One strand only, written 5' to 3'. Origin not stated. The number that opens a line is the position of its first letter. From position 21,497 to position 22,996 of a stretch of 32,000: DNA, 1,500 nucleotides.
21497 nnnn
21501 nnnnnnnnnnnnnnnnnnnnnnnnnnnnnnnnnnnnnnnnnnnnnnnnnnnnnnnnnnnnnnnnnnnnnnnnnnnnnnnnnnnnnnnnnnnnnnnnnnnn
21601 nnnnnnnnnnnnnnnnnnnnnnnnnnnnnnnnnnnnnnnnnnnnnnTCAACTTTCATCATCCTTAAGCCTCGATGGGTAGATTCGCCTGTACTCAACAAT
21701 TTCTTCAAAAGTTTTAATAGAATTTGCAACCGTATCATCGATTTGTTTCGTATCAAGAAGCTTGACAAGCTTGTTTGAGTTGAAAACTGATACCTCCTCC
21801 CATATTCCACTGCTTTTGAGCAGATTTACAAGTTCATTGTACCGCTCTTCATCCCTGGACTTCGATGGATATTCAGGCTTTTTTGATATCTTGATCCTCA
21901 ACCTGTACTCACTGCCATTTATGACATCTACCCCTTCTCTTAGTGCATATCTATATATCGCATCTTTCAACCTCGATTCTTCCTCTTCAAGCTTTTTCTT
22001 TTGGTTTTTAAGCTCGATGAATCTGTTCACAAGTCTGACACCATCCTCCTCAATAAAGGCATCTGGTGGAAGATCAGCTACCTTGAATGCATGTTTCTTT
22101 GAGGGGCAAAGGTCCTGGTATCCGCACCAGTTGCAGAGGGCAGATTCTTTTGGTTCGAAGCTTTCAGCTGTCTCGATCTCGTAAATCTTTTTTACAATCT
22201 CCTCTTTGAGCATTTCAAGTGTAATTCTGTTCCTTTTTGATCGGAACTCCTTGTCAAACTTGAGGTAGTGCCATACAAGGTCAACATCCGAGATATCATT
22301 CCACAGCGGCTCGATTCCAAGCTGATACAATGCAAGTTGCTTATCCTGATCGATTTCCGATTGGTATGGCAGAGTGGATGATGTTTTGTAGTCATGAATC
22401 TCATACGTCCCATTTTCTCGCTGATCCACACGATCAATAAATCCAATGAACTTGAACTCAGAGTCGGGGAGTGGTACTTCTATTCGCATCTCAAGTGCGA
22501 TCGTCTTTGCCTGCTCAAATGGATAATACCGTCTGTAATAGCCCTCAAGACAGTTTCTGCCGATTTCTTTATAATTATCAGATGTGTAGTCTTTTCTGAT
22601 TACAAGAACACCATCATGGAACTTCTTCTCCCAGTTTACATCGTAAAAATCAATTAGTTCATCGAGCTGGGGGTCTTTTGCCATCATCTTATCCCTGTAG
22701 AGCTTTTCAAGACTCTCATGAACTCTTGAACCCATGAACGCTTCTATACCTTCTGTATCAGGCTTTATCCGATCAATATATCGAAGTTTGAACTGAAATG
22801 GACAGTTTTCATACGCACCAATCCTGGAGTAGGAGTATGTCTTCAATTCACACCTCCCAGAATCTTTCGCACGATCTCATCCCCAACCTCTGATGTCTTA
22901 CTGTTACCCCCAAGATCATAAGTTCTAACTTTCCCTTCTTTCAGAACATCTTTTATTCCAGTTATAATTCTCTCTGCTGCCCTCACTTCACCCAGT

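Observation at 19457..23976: Tightly coupled four-gene unit: IDH-family dehydrogenase, Cas4-like Fe-S nuclease, APH-fold kinase, and an orphan Mre11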

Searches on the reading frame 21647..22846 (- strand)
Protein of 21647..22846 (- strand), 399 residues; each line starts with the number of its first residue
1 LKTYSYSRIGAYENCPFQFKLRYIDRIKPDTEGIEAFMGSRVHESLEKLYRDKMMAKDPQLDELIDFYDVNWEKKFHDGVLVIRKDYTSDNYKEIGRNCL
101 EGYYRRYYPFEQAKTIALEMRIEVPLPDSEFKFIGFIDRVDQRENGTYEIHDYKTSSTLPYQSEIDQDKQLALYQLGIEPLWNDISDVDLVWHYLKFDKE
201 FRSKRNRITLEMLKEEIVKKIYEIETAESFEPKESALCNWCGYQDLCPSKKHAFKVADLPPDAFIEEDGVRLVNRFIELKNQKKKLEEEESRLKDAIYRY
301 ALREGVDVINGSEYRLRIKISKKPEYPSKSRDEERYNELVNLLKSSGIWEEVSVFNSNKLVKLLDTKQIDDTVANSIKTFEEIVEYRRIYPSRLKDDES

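Call 5: search_protein_families(library=pfam, proteins=[window:21647-22846:-], max_evalue=0.01)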
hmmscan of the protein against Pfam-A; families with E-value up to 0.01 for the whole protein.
window:21647-22846:- (399 aa): 2 families
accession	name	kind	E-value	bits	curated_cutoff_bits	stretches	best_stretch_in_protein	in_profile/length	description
PF12705.13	PDDEXK_1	-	4.6e-36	125.4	22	1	4-248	2-247/247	PD-(D/E)XK nuclease superfamily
PF01930.23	Cas_Cas4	-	7.9e-05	23.2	22.7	1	135-247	54-158/160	Domain of unknown function DUF83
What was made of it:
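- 21647..22846 (-): Stand-alone 399-aa PD-(D/E)XK nuclease with a 4-Cys Fe-S cluster. The fold is of the AdnA/AddB/Cas4 type. An extra C-terminal domain of about 140 aa is present. PF12705, 125 bits (call 5).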

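Call 6: search_protein_families(library=ncbifam, proteins=[window:21647-22846:-], max_evalue=0.01)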
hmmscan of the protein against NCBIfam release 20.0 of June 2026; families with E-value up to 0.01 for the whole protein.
window:21647-22846:- (399 aa): 3 families
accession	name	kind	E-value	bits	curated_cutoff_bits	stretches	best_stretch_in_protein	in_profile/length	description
TIGR00372.1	cas4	equivalog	1.3e-06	28.4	65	1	114-248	49-179/180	CRISPR-associated protein Cas4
TIGR02786.1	addB_alphas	equivalog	2.4e-06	26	486.5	1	38-174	790-923/1024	double-strand break repair protein AddB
TIGR03623.1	TIGR03623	subfamily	0.0036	15.5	299.6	1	133-176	737-782/876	probable DNA repair protein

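Call 20: find_homologous_proteins(query=window:21647-22846:-, max_evalue=0.00001)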
Query window:21647-22846:- (399 aa): 4152 proteins with E <= 0.00001 among 8000 candidates; the best 120 are listed.
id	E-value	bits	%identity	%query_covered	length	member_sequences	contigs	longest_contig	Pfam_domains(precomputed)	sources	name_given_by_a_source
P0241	1.8e-265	898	100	100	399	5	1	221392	PF12705.14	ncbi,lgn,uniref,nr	ncbi:MAG: exonuclease [Candidatus Syntrophoarchaeum caldarius]|uniref:Exonuclease n=1 Tax=Candidatus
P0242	5.2e-222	755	83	100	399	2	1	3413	PF12705.14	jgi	-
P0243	2.7e-191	654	71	100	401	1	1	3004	PF01930.24,PF12705.14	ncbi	-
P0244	3.6e-190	650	71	100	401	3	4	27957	PF12705.14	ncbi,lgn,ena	ncbi:MAG: RecB family exonuclease [Candidatus Syntropharchaeales archaeon]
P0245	2.6e-182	624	68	99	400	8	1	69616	PF01930.24,PF12705.14,PF24091.2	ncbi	-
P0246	5.5e-142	492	55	100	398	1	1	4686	PF12705.14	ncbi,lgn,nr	ncbi:MAG: PD-(D/E)XK nuclease family protein [Halobacteriota archaeon]|nr:PD-(D/E)XK nuclease family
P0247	1.5e-136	474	53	100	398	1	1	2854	PF01930.24,PF12705.14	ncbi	-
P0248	3.6e-135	469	53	99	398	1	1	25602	PF12705.14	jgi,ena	-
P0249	9.6e-131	455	52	99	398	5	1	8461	PF01930.24,PF12705.14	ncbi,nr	ncbi:MAG: PD-(D/E)XK nuclease family protein [Halobacteriota archaeon]|nr:PD-(D/E)XK nuclease family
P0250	7.4e-123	429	51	99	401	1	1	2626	PF12705.14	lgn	-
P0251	2.7e-118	414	47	100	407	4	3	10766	PF12705.14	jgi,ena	-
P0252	1.8e-117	411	48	100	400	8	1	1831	PF12705.14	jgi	jgi:putative RecB family exonuclease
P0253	1.9e-117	411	47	95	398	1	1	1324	PF12705.14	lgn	-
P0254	2.8e-117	410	50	100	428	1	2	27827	PF12705.14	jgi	-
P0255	3.8e-117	410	46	99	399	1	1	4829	PF12705.14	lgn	-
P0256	1.0e-116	408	48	99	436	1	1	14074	PF12705.14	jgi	jgi:putative RecB family exonuclease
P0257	1.5e-116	408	47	95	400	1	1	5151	PF01930.24,PF12705.14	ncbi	-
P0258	2.9e-116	407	46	100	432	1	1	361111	PF01930.24,PF12705.14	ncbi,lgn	-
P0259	3.2e-116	407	47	99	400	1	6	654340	PF12705.14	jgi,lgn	jgi:putative RecB family exonuclease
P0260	1.3e-115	405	45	100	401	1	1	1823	PF01930.24,PF12705.14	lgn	-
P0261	8.2e-115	402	47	93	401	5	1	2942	PF01930.24,PF12705.14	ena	-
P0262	1.0e-114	402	47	99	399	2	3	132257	PF12705.14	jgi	jgi:putative RecB family exonuclease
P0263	1.8e-114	401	48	95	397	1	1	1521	PF01930.24,PF12705.14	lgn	-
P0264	1.9e-114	401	44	98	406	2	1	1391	PF12705.14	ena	-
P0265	2.9e-114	400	48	95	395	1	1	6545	PF01930.24,PF12705.14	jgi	jgi:putative RecB family exonuclease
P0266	3.0e-114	400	46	95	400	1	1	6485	PF12705.14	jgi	jgi:putative RecB family exonuclease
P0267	3.7e-114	400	47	99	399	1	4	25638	PF01930.24,PF12705.14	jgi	jgi:putative RecB family exonuclease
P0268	4.6e-114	400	47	99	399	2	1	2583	PF12705.14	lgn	-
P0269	6.6e-114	399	47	96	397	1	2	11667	PF01930.24,PF12705.14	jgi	jgi:putative RecB family exonuclease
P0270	9.0e-114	399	46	94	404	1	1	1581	PF12705.14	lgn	-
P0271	9.9e-114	399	46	95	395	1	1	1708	PF01930.24,PF12705.14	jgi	jgi:putative RecB family exonuclease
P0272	1.3e-113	398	47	99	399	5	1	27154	PF12705.14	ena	-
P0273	1.3e-113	398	46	100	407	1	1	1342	PF12705.14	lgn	-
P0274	1.5e-113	398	47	99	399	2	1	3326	PF01930.24,PF12705.14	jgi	jgi:putative RecB family exonuclease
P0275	1.8e-113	398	47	94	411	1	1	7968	PF12705.14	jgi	jgi:putative RecB family exonuclease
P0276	3.8e-113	397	46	94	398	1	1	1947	PF01930.24,PF12705.14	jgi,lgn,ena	jgi:putative RecB family exonuclease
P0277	3.8e-113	397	45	100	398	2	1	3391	PF12705.14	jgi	jgi:putative RecB family exonuclease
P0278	5.9e-113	396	46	99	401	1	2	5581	PF12705.14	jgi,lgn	jgi:putative RecB family exonuclease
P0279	6.6e-113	396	45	100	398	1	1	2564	PF12705.14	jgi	jgi:putative RecB family exonuclease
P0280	8.2e-113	396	45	99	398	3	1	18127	PF01930.24,PF12705.14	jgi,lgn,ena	-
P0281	1.3e-112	395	46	99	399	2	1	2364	PF12705.14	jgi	jgi:putative RecB family exonuclease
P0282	1.5e-112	395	45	95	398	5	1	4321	PF12705.14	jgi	-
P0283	1.9e-112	394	45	100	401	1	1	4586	PF12705.14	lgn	-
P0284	2.0e-112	394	46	96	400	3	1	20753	PF12705.14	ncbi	ncbi:MAG: PD-(D/E)XK nuclease family protein [Candidatus Desantisbacteria bacterium]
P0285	2.1e-112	394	47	94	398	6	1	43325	PF01930.24,PF12705.14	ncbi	-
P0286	2.2e-112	394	45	99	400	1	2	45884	PF12705.14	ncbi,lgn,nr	ncbi:MAG: PD-(D/E)XK nuclease family protein [Chlamydiae bacterium]|nr:PD-(D/E)XK nuclease family pr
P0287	3.5e-112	393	47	95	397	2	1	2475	PF01930.24,PF12705.14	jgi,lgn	jgi:putative RecB family exonuclease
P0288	5.0e-112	393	44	99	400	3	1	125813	PF01930.24,PF12705.14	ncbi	-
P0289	6.7e-112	393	47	99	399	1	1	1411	PF12705.14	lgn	-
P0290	7.1e-112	392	47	95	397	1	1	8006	PF01930.24,PF12705.14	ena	-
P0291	7.6e-112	392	46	95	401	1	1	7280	PF01930.24,PF12705.14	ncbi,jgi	jgi:putative RecB family exonuclease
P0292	7.7e-112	392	47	94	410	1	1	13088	PF01930.24,PF12705.14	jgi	jgi:putative RecB family exonuclease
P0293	1.1e-111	392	45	99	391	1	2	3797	PF12705.14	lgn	-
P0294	1.2e-111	392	46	95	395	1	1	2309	PF01930.24,PF12705.14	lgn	-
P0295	1.2e-111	392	46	99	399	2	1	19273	PF12705.14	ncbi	-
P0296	1.2e-111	392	45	95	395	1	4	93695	PF01930.24,PF12705.14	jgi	jgi:putative RecB family exonuclease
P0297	1.2e-111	392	45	100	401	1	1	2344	PF01930.24,PF12705.14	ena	-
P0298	1.4e-111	391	45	99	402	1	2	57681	PF01930.24,PF12705.14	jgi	jgi:putative RecB family exonuclease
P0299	1.5e-111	391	46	94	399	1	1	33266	PF01930.24,PF12705.14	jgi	jgi:putative RecB family exonuclease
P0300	1.9e-111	391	48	100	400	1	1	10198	PF12705.14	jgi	jgi:putative RecB family exonuclease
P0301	2.0e-111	391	46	95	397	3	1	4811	PF01930.24,PF12705.14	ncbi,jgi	-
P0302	2.3e-111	391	47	100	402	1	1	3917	PF12705.14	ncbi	-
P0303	3.0e-111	390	45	94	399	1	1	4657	PF01930.24,PF12705.14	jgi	jgi:putative RecB family exonuclease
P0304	4.1e-111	390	44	98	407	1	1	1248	PF12705.14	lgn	-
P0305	4.8e-111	390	46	100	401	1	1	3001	PF12705.14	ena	-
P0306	5.2e-111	390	45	98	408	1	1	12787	PF12705.14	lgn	-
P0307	5.8e-111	389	46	95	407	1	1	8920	PF01930.24,PF12705.14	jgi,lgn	jgi:putative RecB family exonuclease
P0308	5.8e-111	389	46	99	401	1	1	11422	PF12705.14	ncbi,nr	ncbi:MAG: PD-(D/E)XK nuclease family protein [Candidatus Schekmanbacteria bacterium]|nr:MAG: PD-(D/E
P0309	6.5e-111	389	45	94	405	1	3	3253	PF01930.24,PF12705.14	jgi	jgi:putative RecB family exonuclease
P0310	6.8e-111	389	47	100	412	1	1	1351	PF12705.14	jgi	jgi:putative RecB family exonuclease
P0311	1.0e-110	389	46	95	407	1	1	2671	PF01930.24,PF12705.14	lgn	-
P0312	1.3e-110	388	43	99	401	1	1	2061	PF12705.14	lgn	-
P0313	1.6e-110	388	45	100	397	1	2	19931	PF12705.14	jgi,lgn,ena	-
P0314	1.6e-110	388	43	95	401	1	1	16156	PF12705.14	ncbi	ncbi:MAG: PD-(D/E)XK nuclease family protein [bacterium]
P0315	1.8e-110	388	44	94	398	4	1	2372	PF01930.24,PF12705.14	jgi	jgi:putative RecB family exonuclease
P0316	1.8e-110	388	44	94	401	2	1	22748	PF12705.14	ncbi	-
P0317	1.9e-110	388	46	95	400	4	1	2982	PF12705.14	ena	-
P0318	2.2e-110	388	46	99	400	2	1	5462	PF01930.24,PF12705.14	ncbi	-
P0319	2.4e-110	387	46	100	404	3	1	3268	PF12705.14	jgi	jgi:putative RecB family exonuclease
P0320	2.5e-110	387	45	99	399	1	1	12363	PF12705.14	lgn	-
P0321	3.0e-110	387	47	99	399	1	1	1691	PF12705.14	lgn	-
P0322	3.0e-110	387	46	95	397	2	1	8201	PF01930.24,PF12705.14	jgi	jgi:putative RecB family exonuclease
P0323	3.2e-110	387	46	88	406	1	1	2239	PF12705.14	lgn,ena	-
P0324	3.4e-110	387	47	99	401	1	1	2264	PF12705.14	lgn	-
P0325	3.5e-110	387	47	100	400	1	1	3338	PF12705.14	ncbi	-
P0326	3.8e-110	387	46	95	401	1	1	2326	PF01930.24,PF12705.14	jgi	jgi:putative RecB family exonuclease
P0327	4.1e-110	387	45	100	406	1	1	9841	PF12705.14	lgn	-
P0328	4.4e-110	387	45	100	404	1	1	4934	PF12705.14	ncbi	-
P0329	4.4e-110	387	46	99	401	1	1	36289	PF12705.14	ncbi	-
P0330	4.9e-110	386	45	95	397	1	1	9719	PF01930.24,PF12705.14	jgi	jgi:putative RecB family exonuclease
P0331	5.4e-110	386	44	95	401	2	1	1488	PF12705.14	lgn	-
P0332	5.5e-110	386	43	100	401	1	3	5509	PF12705.14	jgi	jgi:putative RecB family exonuclease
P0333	5.7e-110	386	45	95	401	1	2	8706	PF01930.24,PF12705.14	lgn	-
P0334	6.0e-110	386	45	95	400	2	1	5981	PF12705.14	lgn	-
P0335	6.4e-110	386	46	100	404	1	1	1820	PF12705.14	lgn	-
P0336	6.8e-110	386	46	100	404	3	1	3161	PF12705.14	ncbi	-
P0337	6.8e-110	386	45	99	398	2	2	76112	PF01930.24,PF12705.14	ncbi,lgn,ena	-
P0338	7.0e-110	386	46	99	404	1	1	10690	PF12705.14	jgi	jgi:putative RecB family exonuclease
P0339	7.5e-110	386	47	94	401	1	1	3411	PF01930.24,PF12705.14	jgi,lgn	jgi:putative RecB family exonuclease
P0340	7.6e-110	386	45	100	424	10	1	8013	PF12705.14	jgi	-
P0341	8.0e-110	386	43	95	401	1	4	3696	PF12705.14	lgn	-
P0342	9.5e-110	385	44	100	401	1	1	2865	PF01930.24,PF12705.14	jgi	jgi:putative RecB family exonuclease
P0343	9.7e-110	385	45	95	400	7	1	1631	PF01930.24,PF12705.14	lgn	-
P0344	9.9e-110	385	46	95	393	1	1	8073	PF01930.24,PF12705.14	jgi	jgi:putative RecB family exonuclease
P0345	1.1e-109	385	45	100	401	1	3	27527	PF12705.14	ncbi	-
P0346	1.1e-109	385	43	100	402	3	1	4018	PF12705.14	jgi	jgi:putative RecB family exonuclease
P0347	1.2e-109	385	45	99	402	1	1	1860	PF01930.24,PF12705.14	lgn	-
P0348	1.4e-109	385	45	100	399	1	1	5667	PF12705.14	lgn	-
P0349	1.4e-109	385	46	95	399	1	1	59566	PF12705.14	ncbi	-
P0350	1.5e-109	385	45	100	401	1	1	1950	PF12705.14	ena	-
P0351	1.6e-109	385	44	100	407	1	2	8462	PF12705.14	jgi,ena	-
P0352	1.7e-109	385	45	95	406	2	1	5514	PF01930.24,PF12705.14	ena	-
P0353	1.8e-109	385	45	100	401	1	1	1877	PF12705.14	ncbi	-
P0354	1.9e-109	384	45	100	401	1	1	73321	PF12705.14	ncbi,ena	-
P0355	2.7e-109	384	67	65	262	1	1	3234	PF12705.14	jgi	jgi:putative RecB family exonuclease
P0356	2.9e-109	384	45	100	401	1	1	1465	PF12705.14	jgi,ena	-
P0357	2.9e-109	384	45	99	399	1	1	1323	PF12705.14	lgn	-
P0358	3.1e-109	384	45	100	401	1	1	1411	PF12705.14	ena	-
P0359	3.1e-109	384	45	100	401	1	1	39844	PF12705.14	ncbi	-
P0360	3.2e-109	384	44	100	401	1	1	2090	PF12705.14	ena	-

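Call 21: find_encoding_contigs(protein=P0248, flank=7000, max_places=1)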
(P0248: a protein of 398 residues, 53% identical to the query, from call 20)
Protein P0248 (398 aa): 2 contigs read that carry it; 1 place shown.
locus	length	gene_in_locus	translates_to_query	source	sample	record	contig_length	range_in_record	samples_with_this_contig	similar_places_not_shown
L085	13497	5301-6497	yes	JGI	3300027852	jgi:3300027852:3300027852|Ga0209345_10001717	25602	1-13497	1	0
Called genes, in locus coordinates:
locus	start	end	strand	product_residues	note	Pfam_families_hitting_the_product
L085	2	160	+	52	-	?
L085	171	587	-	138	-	-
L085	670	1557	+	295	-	PF04018:VCA0040-like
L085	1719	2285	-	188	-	PF02830:V4R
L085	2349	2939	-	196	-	PF09335:VTT_dom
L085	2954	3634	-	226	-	PF01656:CbiA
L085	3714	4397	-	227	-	PF07758:DUF1614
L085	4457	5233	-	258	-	PF02602:HEM4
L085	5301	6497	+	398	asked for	PF12705:PDDEXK_1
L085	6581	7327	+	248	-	PF00932:LTD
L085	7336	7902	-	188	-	-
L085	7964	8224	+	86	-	-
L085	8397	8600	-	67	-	-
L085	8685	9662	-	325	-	PF02517:Rce1-like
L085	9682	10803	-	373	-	PF23432:DUF7118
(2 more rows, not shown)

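Call 22: find_encoding_contigs(protein=P0249, flank=7000, max_places=1)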
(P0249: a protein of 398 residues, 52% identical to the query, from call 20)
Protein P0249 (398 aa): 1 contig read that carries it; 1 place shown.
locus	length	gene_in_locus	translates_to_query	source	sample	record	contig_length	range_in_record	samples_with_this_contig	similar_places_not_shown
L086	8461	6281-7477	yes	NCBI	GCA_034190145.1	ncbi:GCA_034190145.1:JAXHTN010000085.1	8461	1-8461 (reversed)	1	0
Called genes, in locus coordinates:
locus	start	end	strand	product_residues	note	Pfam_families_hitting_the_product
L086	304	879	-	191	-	PF01243:PNPOx_N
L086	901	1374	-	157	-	-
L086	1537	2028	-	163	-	PF00694:Aconitase_C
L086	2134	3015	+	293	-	PF04018:VCA0040-like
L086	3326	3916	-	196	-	PF09335:VTT_dom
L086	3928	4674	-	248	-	PF00142:Fer4_NifH (weak), PF01656:CbiA, PF02374:ArsA_ATPase, PF10609:ParA (faint), PF13614:AAA_31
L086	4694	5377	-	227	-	PF07758:DUF1614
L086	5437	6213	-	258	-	PF02602:HEM4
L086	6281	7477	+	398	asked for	PF01930:Cas_Cas4 (faint), PF12705:PDDEXK_1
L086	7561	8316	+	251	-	PF00932:LTD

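Call 23: find_encoding_contigs(protein=P0259, flank=7000, max_places=1)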
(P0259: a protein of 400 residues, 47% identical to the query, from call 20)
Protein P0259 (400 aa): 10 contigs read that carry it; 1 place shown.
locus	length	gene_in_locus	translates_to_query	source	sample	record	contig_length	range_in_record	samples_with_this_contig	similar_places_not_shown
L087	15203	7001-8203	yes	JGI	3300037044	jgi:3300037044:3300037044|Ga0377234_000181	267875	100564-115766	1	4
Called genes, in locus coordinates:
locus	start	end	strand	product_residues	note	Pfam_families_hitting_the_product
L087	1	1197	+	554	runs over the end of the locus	PF00145:DNA_methylase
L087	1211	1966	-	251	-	-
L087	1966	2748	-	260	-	PF02976:MutH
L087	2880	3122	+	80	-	-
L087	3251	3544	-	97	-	-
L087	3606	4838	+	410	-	-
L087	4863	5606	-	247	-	PF19810:HFX_2341_N (weak)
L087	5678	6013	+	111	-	-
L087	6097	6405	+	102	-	-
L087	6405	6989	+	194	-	-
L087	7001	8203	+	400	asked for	PF12705:PDDEXK_1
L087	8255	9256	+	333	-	-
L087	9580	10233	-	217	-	-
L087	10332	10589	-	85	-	-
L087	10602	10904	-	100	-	-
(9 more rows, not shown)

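Call 24: find_encoding_contigs(protein=P0244, flank=8000, max_places=1)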
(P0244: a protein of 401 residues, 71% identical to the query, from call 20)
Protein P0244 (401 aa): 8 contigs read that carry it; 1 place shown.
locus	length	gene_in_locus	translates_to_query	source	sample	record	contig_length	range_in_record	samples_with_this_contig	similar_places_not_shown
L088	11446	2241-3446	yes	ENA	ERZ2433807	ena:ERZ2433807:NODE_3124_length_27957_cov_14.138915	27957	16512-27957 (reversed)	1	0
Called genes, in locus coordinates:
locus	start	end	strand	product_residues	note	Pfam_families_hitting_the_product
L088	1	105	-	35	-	?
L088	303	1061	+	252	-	PF00239:Resolvase, PF07508:Recombinase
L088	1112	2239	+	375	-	PF00180:Iso_dh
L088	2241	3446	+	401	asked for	PF12705:PDDEXK_1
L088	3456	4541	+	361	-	PF01636:APH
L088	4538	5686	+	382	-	PF00149:Metallophos, PF12850:Metallophos_2 (weak)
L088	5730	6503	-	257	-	PF00106:adh_short, PF08659:KR, PF13561:adh_short_C2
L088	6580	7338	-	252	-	PF00005:ABC_tran, PF13304:AAA_21 (faint)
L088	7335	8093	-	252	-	PF00528:BPD_transp_1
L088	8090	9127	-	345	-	PF13379:NMT1_2, PF09084:NMT1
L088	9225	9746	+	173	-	PF01381:HTH_3, PF13560:HTH_31 (weak)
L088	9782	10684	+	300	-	PF25231:DUF7847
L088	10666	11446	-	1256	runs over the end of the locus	PF02369:Big_1, PF09134:Invasin_D3 (weak), PF13519:VWA_2, PF00092:VWA, PF02369:Big_1, PF09134:Invasin_D3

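Call 35: search_solved_structures(query=window:21647-22846:-, max_evalue=0.01)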
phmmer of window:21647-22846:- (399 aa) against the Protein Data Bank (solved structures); distinct sequences matched with E-value up to 0.01: 0.

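Call 39: search_protein_families(library=padloc, proteins=[window:21647-22846:-], max_evalue=0.001)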
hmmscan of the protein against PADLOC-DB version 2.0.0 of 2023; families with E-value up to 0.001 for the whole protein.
window:21647-22846:- (399 aa): 4 families
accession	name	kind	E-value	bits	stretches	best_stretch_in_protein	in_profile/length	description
PDLC01447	Cas4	-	1.2e-09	36.8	1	4-250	5-160/161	"CAS-I,CAS-II,CAS-III,CAS-IV,CAS-V,CAS-VI; acquisition_associated"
PDLC01250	Cas4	-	5.4e-08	31.3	1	115-248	44-168/168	"CAS-I,CAS-II,CAS-III,CAS-IV,CAS-V,CAS-VI; acquisition_associated"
PDLC00943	Cas4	-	3.4e-07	28.4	1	114-248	49-179/180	CRISPR-associated protein Cas4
PDLC01611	Cas4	-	9.5e-05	20.7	1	96-247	33-156/158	"CAS-I,CAS-II,CAS-III,CAS-IV,CAS-V,CAS-VI; acquisition_associated"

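Call 49: predict_structure(alignment_id=A3)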
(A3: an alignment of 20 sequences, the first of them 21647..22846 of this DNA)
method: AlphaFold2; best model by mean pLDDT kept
length: 399 residues; sequences in the alignment: 20
mean_pLDDT: 90.0   pTM: 0.66
mean pLDDT of the five models: 90.0, 90.0, 89.7, 88.3, 85.7
residues with pLDDT >= 90: 255; 70-90: 134; 50-70: 7; < 50: 3
segments of 3 or more residues with pLDDT < 50: 397-399
pLDDT, mean of each block of 10 residues (from residue 1): 91 93 88 88 96 90 98 92 84 97 94 91 88 94 94 90 94 94 88 95 95 94 95 81 88 90 95 97 96 95 94 92 86 88 81 69 82 87 89 68
secondary structure, 60 per line:
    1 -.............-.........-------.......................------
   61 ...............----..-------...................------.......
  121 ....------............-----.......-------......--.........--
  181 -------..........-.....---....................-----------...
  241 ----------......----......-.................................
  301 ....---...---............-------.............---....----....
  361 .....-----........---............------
elements in order: E2-5 H6-14 H16-24 H34-54 H61-75 H89-107 E114-124 E131-142 E148-154 H162-167 H170-178 E188-194 E199-203 H207-226 H251-256 H261-266 H268-304 E308-310 E314-325 H333-345 H349-352 H357-365 H371-378 E382-393
